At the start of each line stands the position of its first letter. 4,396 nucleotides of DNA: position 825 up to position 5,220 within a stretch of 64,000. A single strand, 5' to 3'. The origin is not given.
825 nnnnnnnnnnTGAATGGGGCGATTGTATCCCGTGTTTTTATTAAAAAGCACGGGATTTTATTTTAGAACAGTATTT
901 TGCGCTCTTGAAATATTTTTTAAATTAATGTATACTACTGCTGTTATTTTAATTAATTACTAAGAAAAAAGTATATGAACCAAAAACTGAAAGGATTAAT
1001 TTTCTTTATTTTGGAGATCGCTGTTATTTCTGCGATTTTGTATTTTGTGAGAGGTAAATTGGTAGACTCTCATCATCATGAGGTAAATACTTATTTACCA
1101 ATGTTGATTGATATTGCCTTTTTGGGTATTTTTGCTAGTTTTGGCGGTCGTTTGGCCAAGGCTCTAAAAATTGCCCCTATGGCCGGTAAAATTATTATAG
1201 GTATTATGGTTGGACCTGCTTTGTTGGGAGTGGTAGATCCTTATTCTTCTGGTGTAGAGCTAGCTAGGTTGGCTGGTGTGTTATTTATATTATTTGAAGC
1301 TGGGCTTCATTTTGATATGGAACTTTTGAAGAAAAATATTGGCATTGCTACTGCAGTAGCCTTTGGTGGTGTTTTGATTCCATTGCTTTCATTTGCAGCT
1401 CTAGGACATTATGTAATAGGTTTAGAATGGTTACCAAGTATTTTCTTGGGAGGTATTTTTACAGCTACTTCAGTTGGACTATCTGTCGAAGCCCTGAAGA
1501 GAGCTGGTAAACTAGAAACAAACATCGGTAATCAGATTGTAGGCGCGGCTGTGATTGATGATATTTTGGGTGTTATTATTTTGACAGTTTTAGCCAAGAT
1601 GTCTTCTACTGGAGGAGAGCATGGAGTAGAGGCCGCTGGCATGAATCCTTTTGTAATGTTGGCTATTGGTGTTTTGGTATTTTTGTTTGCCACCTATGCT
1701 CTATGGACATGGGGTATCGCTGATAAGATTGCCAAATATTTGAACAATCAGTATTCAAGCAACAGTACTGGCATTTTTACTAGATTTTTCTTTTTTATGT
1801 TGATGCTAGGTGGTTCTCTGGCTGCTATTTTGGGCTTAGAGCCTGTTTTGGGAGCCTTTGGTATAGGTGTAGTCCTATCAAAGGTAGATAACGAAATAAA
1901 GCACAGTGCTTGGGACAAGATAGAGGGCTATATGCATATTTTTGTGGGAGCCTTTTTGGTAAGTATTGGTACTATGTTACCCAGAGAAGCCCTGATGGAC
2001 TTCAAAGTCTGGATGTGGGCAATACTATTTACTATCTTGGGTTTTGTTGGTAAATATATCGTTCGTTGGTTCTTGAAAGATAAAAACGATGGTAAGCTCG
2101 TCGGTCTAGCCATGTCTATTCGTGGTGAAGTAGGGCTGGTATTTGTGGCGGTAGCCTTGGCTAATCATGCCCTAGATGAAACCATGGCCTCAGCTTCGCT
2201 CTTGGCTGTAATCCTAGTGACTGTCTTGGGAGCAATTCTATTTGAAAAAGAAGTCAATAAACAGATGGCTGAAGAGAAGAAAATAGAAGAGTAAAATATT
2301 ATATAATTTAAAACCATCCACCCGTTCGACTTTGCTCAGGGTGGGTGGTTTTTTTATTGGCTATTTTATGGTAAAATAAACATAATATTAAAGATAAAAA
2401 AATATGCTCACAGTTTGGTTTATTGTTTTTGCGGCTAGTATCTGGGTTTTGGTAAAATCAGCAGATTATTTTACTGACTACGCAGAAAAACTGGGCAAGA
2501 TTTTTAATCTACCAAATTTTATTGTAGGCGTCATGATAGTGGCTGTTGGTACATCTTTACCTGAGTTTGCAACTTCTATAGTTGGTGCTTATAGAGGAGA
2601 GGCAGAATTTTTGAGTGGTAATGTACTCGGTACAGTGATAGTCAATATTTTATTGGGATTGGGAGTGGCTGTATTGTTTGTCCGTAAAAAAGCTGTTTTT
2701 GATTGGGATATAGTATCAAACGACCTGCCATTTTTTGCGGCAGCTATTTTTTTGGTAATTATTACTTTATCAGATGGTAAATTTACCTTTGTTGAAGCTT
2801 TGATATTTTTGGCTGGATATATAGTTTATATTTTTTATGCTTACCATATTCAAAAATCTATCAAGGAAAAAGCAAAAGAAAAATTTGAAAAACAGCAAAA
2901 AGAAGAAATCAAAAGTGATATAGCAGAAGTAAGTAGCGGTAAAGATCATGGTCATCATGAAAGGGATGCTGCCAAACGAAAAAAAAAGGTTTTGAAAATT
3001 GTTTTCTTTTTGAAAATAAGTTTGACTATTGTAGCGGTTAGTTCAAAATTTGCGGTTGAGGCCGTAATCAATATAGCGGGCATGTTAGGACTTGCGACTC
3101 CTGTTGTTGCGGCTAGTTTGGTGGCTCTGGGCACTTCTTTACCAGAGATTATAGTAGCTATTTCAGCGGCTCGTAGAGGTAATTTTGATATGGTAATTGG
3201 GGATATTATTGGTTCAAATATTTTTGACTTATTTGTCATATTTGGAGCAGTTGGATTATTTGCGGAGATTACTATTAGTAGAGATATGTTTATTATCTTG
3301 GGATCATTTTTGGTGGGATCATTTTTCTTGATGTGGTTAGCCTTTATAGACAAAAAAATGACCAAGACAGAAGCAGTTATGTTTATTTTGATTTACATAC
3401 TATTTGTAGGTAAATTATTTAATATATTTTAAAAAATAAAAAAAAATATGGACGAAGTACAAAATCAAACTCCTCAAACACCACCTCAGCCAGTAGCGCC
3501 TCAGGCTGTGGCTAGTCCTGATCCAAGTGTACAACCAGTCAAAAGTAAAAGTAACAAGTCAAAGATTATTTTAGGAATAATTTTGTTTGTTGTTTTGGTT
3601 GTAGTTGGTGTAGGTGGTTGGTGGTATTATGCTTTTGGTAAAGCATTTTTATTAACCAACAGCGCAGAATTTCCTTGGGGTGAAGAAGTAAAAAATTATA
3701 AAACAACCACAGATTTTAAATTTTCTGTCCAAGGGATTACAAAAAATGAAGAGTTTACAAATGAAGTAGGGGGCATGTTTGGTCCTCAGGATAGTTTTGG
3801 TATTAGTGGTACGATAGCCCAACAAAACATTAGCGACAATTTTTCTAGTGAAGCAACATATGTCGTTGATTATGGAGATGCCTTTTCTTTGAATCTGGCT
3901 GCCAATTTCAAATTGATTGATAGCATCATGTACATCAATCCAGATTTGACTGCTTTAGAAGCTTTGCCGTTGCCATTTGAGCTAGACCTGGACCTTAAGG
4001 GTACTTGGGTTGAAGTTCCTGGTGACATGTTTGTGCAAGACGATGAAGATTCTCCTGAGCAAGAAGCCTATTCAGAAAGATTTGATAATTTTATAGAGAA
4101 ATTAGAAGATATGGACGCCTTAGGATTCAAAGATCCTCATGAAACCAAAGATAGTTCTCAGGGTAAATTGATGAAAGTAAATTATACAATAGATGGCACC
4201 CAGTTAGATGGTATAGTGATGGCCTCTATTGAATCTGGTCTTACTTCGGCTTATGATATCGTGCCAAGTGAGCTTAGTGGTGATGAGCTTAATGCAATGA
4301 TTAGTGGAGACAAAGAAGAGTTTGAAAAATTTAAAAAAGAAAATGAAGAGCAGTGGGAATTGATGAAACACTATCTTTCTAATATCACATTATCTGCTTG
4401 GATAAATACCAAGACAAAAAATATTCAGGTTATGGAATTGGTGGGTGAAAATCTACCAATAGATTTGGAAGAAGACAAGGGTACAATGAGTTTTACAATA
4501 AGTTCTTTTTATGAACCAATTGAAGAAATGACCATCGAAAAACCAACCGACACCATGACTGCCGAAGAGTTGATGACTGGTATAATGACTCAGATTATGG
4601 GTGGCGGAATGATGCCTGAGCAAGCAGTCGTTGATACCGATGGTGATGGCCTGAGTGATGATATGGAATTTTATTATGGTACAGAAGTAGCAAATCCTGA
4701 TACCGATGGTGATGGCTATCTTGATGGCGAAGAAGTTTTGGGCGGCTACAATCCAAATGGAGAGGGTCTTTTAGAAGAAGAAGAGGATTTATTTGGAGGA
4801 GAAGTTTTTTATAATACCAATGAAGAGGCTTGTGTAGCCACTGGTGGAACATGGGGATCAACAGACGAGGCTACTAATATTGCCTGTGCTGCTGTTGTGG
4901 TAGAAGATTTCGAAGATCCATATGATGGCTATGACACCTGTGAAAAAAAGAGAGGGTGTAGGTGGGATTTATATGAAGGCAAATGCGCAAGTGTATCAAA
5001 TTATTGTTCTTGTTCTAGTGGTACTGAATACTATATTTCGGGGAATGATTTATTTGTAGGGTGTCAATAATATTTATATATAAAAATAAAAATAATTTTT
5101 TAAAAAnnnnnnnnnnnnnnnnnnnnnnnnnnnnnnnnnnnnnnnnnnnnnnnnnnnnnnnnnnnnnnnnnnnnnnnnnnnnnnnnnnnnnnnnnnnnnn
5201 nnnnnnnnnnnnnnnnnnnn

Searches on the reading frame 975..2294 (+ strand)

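Call 8: search_protein_families(library=pfam, proteins=[window:975-2294:+], max_evalue=0.001)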
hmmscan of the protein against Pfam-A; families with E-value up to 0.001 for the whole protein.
window:975-2294:+ (439 aa): 1 family
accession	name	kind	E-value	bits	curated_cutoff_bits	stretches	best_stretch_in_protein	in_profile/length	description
PF00999.27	Na_H_Exchanger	-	8.7e-50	170.1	26.2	1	53-420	3-367/375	Sodium/hydrogen exchanger, transmembrane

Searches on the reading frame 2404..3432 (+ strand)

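Call 8: search_protein_families(library=pfam, proteins=[window:2404-3432:+], max_evalue=0.001)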
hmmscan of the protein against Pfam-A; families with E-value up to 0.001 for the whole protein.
window:2404-3432:+ (342 aa): 1 family
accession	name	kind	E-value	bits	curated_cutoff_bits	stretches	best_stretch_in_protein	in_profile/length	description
PF01699.29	Na_Ca_ex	-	3.1e-51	173.8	24.9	2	6-147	3-150/151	Sodium/calcium exchanger protein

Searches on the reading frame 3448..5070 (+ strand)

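Call 8: search_protein_families(library=pfam, proteins=[window:3448-5070:+], max_evalue=0.001)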
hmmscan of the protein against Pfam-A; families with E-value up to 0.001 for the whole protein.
window:3448-5070:+ (540 aa): 1 family
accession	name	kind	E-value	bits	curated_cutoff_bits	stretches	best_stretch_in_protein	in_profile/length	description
PF18884.5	TSP3_bac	-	5e-07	29.9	25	0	418-436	1-19/22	Bacterial TSP3 repeat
